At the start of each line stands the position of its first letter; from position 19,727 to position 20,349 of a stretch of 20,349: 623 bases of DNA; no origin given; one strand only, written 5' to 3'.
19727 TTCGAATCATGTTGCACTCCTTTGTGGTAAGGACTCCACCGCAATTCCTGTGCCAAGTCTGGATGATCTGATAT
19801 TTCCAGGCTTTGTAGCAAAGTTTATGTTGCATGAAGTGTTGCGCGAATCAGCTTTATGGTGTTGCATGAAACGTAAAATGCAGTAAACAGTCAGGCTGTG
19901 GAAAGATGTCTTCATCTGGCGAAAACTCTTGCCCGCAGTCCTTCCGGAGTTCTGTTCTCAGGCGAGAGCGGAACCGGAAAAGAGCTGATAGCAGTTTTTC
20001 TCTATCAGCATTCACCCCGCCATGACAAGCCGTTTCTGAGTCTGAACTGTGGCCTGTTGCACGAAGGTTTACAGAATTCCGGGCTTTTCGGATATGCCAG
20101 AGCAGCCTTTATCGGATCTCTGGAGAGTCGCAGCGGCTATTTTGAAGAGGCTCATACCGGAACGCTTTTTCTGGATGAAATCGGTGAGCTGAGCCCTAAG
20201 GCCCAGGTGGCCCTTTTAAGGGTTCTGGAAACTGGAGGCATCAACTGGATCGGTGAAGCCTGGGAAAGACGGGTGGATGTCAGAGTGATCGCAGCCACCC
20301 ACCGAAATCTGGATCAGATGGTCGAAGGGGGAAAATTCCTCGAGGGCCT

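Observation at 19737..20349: Sigma-54-type AAA+ activator lacking any N-terminal regulatory domain, with a non-canonical GAFTGA loop (AAFIGS), beside a repeat-bearing divergent promoter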

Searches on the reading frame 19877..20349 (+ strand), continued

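Call 50: search_solved_structures(query=P0121, max_evalue=1e-20, show_alignments=2)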
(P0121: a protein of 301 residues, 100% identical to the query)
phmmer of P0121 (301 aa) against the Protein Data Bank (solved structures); distinct sequences matched with E-value up to 1e-20: 35.
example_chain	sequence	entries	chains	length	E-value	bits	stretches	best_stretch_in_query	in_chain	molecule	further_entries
1ojl_A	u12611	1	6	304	7.9e-68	232.3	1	5-298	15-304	TRANSCRIPTIONAL REGULATORY PROTEIN ZRAR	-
4l4u_A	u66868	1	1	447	2.5e-65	224.1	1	4-298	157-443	Transcriptional regulator (NtrC family)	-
9qq6_C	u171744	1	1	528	9.9e-63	215.6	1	5-294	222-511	Nif-specific regulatory protein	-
1ny6_A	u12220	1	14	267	4.7e-61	210.1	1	4-235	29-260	transcriptional regulator (NtrC family)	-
4ly6_A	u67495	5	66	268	4.8e-61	210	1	4-235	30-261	Transcriptional regulator (NtrC family)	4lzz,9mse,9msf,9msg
3dzd_A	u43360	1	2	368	9.6e-61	209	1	7-225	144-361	Transcriptional regulator (NtrC family)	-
1ny5_A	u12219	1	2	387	1.3e-60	208.6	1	4-235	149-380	transcriptional regulator (NtrC family)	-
3m0e_A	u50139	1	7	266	3.2e-60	207.3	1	4-235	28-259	Transcriptional regulator (NtrC family)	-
6iy8_A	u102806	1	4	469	4.9e-58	200.1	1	12-226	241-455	Positive regulator CapR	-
5ep2_A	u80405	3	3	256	5.8e-54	186.8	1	7-237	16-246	Putative repressor protein luxO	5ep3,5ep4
5ep1_A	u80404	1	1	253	6.6e-54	186.6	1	7-237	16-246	Putative repressor protein luxO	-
5ep0_A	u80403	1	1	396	1.9e-53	185.1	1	7-237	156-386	Putative repressor protein luxO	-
7ejw_C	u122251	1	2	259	9.7e-53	182.8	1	7-236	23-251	Transcriptional regulator FleQ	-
5exp_A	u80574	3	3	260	9.9e-53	182.7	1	7-236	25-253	Transcriptional regulator FleQ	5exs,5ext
6j7e_A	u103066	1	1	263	1e-52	182.7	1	7-236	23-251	Nitrogen assimilation regulatory protein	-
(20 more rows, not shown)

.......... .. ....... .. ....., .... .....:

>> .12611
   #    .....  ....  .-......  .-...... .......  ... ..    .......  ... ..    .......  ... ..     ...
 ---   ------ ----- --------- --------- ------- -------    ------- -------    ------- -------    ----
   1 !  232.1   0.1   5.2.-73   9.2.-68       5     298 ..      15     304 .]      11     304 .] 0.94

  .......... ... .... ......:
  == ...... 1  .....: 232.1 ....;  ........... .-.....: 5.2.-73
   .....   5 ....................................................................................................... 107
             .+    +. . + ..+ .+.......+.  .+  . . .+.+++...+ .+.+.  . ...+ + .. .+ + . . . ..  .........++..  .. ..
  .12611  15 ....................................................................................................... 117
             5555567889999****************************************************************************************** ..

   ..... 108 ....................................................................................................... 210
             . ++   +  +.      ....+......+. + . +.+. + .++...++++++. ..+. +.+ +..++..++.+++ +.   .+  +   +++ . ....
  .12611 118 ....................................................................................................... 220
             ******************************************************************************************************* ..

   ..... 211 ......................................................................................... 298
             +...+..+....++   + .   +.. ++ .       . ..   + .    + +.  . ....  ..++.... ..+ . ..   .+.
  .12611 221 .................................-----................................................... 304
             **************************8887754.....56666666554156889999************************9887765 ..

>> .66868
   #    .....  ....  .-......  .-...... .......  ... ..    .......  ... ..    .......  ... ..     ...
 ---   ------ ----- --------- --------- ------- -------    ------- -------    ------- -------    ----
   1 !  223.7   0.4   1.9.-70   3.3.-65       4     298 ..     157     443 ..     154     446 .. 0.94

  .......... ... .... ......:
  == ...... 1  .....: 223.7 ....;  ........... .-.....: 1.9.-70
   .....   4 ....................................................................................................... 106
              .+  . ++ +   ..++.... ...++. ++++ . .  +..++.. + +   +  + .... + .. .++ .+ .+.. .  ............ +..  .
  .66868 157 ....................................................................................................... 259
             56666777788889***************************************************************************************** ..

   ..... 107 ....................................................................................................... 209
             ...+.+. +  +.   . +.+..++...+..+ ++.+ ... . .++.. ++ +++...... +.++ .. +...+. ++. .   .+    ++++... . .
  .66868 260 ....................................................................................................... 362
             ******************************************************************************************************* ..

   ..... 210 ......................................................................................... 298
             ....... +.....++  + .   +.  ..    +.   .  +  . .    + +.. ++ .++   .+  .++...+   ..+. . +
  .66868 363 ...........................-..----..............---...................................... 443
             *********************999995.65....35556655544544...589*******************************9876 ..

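Call 57: find_related_loci(query=P0121, collection=metagenome_contigs, flank=10000)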
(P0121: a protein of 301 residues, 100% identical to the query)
Query P0121 (301 aa) in metagenome_contigs; peptide patterns used: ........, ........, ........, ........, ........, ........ (x = any residue, [..] = any of these).
277 stretches matched a pattern; 4 encode a relative of the query (tblastn E <= 1e-3); 4 distinct loci.
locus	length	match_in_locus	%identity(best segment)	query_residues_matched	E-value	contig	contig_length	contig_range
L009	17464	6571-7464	43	1-295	4e-71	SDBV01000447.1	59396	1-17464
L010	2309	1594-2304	47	1-237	1e-67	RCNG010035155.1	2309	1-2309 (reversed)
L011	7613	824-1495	43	1-224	3e-59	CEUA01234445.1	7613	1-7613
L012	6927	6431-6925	50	1-165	5e-45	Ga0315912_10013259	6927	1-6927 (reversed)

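Call 60: search_protein_families(library=pfam, proteins=[P0121, P0270, P0180, P0144, P0232, P0280], max_evalue=1e-10)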
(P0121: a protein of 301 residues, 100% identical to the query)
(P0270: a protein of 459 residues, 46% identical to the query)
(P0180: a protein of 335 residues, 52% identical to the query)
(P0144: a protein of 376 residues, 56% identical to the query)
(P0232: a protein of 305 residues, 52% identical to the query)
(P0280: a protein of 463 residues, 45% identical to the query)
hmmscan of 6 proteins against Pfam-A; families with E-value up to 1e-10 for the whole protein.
P0121 (301 aa): 3 families
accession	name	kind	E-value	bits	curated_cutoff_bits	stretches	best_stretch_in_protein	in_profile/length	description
PF00158.32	Sigma54_activat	-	4.2e-53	179.9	20.2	1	1-160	8-167/168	Sigma-54 interaction domain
PF25601.1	AAA_lid_14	-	2.5e-22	78.9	27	1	166-244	1-79/87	AAA+ ATPase lid domain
PF14532.12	Sigma54_activ_2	-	5.1e-18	66.1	25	1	9-165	15-138/138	Sigma-54 interaction domain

P0270 (459 aa): 5 families
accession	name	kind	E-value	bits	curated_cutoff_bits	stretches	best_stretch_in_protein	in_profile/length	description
PF00158.32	Sigma54_activat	-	8.6e-76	253.7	20.2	1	152-318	1-167/168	Sigma-54 interaction domain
PF00072.30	Response_reg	-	6.4e-30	104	30.2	1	14-121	1-108/111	Response regulator receiver domain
PF25601.1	AAA_lid_14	-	1.4e-29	102.1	27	1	324-405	1-82/87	AAA+ ATPase lid domain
PF14532.12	Sigma54_activ_2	-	1.3e-27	97.2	25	1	153-323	1-138/138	Sigma-54 interaction domain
PF02954.25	HTH_8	-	1.5e-16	60.2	22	1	415-456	1-42/42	Bacterial regulatory protein, Fis family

P0180 (335 aa): 4 families
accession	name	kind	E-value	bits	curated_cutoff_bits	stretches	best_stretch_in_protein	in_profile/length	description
PF00158.32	Sigma54_activat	-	9e-69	230.9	20.2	1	26-191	2-167/168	Sigma-54 interaction domain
PF14532.12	Sigma54_activ_2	-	5.2e-25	88.7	25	1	26-196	1-138/138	Sigma-54 interaction domain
PF25601.1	AAA_lid_14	-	8.1e-22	77.3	27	1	197-274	1-78/87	AAA+ ATPase lid domain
PF02954.25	HTH_8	-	3.4e-16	59.1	22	1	290-331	1-42/42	Bacterial regulatory protein, Fis family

P0144 (376 aa): 4 families
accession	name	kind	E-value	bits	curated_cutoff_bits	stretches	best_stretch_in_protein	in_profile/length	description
PF00158.32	Sigma54_activat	-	2.1e-66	223.2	20.2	1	64-228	1-165/168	Sigma-54 interaction domain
PF25601.1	AAA_lid_14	-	1.9e-26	92.1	27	1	236-318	1-83/87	AAA+ ATPase lid domain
PF14532.12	Sigma54_activ_2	-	4.4e-21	76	25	1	66-235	2-138/138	Sigma-54 interaction domain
PF02954.25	HTH_8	-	6.2e-12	45.5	22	1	325-364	3-42/42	Bacterial regulatory protein, Fis family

P0232 (305 aa): 3 families
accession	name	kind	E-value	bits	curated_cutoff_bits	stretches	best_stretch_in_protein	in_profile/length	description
PF00158.32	Sigma54_activat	-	3.7e-67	225.6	20.2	1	2-160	9-167/168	Sigma-54 interaction domain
PF25601.1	AAA_lid_14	-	8.1e-22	77.3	27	1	166-238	1-73/87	AAA+ ATPase lid domain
PF14532.12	Sigma54_activ_2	-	9.4e-21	74.9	25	1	4-165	10-138/138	Sigma-54 interaction domain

P0280 (463 aa): 6 families
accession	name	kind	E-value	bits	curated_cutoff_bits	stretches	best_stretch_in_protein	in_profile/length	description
PF00158.32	Sigma54_activat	-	8.9e-75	250.4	20.2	1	144-310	1-167/168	Sigma-54 interaction domain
PF25601.1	AAA_lid_14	-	3.5e-24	84.9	27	1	316-395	1-80/87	AAA+ ATPase lid domain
PF14532.12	Sigma54_activ_2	-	1.9e-20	73.9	25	1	145-315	1-138/138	Sigma-54 interaction domain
PF08448.16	PAS_4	-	3.2e-14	53.5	23.1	1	17-122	1-109/110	PAS fold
PF02954.25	HTH_8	-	6.7e-12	45.4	22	1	415-455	1-41/42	Bacterial regulatory protein, Fis family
PF13596.12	PAS_10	-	1.3e-11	45.5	22.1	1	15-119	3-106/106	PAS domain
